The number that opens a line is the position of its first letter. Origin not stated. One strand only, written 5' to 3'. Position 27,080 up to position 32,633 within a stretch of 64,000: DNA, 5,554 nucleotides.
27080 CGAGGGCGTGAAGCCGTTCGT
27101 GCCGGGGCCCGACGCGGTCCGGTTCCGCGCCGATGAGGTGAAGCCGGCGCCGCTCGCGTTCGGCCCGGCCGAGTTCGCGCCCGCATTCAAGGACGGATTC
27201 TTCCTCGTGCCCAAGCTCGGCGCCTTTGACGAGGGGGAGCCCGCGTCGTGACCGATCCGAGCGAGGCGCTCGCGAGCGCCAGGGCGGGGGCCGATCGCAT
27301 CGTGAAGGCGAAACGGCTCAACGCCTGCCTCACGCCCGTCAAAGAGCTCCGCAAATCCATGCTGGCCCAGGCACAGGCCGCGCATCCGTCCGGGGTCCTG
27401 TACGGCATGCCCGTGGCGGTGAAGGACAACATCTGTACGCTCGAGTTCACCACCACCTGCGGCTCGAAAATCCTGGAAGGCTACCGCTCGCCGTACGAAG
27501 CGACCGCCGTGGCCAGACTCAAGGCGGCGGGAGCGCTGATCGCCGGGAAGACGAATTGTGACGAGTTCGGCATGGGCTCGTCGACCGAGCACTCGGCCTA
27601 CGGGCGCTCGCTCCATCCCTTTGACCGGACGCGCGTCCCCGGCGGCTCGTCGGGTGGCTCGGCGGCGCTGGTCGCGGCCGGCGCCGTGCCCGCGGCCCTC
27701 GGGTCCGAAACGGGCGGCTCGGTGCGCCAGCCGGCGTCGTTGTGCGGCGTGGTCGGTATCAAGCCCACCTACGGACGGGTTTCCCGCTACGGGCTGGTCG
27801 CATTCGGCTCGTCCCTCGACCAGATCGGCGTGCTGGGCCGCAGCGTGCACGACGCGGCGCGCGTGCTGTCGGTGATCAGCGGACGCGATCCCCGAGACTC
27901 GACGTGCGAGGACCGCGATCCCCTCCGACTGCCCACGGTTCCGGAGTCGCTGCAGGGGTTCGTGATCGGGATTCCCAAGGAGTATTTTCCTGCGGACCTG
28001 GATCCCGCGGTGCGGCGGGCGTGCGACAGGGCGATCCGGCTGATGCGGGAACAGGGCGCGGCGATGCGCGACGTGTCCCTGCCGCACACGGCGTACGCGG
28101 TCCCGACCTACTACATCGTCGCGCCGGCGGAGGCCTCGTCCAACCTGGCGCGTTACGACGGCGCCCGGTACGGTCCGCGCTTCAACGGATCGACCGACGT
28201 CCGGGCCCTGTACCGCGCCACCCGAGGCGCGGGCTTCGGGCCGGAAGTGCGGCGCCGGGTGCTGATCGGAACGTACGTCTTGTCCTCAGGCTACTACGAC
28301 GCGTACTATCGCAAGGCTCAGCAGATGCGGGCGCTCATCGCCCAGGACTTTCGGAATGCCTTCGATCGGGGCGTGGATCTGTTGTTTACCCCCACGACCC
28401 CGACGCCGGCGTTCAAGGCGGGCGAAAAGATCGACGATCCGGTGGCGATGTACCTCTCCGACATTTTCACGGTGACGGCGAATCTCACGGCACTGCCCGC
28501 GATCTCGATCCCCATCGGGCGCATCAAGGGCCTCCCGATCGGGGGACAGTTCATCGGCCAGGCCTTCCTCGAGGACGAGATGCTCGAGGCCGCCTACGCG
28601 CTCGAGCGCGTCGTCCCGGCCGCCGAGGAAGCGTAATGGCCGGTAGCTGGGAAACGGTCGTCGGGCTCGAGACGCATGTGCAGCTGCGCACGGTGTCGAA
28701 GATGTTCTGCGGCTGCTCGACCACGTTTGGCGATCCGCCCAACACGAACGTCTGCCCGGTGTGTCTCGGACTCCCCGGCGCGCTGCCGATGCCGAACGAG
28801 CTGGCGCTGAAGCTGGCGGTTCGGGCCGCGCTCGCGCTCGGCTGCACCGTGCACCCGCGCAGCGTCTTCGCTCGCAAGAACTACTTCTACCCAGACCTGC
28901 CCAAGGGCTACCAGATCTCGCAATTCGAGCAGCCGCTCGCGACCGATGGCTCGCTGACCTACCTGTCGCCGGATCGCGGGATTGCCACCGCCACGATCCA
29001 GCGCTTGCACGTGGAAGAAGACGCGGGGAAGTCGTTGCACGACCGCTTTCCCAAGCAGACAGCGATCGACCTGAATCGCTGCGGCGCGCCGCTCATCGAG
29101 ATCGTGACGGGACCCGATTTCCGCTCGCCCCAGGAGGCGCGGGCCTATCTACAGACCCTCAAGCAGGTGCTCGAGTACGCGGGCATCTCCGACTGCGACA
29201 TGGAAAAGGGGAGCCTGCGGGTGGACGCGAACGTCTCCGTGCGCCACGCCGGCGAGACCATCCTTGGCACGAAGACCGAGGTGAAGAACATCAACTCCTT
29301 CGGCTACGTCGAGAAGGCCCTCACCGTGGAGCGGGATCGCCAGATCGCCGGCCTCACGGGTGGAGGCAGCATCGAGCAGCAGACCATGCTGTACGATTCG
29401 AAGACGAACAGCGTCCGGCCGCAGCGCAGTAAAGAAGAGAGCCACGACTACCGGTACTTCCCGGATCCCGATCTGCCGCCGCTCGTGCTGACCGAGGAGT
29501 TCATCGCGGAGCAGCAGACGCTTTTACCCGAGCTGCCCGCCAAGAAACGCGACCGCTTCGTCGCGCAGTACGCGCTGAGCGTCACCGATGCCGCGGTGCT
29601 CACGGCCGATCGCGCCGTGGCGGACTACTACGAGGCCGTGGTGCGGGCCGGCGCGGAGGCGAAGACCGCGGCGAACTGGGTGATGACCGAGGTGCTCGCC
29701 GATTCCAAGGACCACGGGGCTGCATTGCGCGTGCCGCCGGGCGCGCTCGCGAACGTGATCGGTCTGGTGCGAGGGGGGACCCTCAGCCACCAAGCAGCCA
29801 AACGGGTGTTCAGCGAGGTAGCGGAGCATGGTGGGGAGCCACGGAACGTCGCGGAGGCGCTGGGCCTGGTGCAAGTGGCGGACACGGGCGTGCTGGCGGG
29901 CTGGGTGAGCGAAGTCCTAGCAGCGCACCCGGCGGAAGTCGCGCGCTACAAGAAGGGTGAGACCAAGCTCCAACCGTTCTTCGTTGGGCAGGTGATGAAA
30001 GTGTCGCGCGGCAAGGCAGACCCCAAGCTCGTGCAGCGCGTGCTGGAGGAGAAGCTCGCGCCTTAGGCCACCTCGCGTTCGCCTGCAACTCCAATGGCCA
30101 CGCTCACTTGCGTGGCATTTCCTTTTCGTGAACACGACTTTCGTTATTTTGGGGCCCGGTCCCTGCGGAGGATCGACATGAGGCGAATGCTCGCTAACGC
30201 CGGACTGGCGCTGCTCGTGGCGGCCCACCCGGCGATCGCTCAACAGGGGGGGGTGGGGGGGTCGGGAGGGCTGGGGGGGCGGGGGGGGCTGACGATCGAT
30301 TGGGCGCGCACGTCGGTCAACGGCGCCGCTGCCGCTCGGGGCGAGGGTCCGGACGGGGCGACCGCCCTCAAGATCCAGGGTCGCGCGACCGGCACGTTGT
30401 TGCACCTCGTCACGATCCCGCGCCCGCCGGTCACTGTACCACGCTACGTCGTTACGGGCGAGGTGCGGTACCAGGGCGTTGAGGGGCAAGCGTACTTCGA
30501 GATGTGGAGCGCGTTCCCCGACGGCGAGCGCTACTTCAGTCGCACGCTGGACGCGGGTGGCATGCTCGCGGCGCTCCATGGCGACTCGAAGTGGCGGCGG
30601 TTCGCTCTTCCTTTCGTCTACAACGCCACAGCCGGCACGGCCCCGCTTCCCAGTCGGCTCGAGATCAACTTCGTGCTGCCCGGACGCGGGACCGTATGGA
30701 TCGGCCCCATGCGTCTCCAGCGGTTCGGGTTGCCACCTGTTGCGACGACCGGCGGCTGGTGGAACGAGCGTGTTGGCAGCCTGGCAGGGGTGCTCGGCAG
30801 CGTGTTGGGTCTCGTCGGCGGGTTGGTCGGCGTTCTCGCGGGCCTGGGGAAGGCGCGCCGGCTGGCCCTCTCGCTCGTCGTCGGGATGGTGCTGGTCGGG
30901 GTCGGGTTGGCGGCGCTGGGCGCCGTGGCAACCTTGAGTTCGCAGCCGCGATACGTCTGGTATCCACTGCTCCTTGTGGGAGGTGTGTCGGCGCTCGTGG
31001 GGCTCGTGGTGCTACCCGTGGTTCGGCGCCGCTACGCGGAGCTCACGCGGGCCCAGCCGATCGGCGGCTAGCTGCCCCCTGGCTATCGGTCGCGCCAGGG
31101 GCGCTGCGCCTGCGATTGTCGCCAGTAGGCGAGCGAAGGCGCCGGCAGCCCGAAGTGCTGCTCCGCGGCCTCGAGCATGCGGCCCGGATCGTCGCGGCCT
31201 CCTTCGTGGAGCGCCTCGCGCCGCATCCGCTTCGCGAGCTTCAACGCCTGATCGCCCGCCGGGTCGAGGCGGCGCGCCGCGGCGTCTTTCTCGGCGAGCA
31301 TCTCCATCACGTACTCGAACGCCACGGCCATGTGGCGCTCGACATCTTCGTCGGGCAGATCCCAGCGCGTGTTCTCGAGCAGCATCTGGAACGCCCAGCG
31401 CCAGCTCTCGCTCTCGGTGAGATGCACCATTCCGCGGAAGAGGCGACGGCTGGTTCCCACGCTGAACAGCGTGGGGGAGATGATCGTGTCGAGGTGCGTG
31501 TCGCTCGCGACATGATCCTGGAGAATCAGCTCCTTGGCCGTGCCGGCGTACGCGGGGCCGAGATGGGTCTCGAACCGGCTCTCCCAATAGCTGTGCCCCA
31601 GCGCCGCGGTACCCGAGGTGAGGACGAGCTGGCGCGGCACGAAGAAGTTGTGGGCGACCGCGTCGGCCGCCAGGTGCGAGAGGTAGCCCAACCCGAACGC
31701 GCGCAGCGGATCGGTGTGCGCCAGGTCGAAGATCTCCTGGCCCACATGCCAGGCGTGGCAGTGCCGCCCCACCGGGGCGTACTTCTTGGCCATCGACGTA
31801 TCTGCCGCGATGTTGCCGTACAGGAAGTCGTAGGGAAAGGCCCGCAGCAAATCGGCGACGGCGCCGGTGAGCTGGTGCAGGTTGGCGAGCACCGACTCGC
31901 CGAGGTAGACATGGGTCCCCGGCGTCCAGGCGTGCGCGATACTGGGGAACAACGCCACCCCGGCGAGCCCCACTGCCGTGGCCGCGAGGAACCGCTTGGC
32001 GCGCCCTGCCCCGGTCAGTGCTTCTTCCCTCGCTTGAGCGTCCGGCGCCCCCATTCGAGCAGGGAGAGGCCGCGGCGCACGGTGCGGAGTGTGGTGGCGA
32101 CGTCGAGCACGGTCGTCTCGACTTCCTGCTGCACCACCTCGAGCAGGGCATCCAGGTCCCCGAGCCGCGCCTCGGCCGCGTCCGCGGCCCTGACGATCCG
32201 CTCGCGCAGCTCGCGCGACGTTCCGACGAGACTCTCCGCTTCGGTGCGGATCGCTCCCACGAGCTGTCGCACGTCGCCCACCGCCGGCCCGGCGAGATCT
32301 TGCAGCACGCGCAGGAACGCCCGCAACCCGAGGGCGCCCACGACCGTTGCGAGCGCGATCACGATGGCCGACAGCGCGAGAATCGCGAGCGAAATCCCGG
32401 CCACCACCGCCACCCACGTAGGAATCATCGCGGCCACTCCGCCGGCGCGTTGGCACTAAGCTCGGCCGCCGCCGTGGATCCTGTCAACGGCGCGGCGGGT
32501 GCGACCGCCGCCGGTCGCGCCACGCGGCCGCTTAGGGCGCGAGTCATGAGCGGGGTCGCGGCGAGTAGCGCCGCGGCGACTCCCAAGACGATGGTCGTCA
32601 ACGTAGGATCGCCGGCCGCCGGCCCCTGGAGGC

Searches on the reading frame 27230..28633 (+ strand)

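Call 45: search_protein_families(library=pfam, proteins=[window:27230-28633:+], max_evalue=0.0001)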
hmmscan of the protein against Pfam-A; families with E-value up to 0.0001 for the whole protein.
window:27230-28633:+ (468 aa): 1 family
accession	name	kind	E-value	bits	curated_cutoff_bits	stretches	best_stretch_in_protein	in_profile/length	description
PF01425.27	Amidase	-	5.2e-146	487.6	27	1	22-452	8-445/445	Amidase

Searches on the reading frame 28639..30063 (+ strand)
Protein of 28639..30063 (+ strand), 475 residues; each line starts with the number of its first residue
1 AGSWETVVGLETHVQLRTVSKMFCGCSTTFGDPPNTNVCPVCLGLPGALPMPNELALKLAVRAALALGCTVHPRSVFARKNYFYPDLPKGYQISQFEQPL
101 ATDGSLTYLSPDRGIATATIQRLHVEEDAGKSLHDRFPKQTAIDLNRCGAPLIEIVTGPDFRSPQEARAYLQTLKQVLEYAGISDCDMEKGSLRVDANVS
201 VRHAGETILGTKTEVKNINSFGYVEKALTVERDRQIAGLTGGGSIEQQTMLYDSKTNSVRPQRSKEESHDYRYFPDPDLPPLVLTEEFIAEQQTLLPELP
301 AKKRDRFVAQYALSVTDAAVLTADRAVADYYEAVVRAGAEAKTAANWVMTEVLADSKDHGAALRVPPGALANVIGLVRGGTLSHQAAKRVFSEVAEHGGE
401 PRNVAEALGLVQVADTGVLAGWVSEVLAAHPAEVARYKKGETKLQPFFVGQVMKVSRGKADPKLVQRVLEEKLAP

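Call 47: search_protein_families(library=pfam, proteins=[window:28639-30063:+], max_evalue=0.0001)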
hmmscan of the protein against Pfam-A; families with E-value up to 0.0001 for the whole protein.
window:28639-30063:+ (475 aa): 2 families
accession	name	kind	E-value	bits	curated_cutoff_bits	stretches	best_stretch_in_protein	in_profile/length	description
PF02934.20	GatB_N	-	2.4e-112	375.1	23.4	1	6-289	1-276/277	GatB/GatE catalytic domain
PF02637.23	GatB_Yqey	-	4.1e-40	137.5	27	1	329-473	1-148/148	GatB domain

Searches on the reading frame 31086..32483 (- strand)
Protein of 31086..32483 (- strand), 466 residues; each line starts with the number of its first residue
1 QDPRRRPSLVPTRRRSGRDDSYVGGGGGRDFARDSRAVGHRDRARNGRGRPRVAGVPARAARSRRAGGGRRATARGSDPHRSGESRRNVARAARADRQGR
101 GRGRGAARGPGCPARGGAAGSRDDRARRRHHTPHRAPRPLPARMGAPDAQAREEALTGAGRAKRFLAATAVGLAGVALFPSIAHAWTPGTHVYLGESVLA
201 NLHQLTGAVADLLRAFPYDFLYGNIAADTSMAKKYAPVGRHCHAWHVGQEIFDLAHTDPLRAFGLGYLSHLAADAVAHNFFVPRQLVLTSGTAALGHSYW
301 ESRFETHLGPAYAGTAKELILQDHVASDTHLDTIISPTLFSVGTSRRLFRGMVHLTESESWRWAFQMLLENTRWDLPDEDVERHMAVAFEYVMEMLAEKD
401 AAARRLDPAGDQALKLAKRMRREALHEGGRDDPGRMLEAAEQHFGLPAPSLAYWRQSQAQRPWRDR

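Call 47: search_protein_families(library=pfam, proteins=[window:31086-32483:-], max_evalue=0.0001)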
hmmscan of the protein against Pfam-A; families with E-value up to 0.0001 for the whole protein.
window:31086-32483:- (466 aa): 1 family
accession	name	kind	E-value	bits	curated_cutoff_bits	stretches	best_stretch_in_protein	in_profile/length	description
PF00882.24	Zn_dep_PLPC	-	8.4e-16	58.8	26.8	1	190-306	1-122/167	Zinc dependent phospholipase C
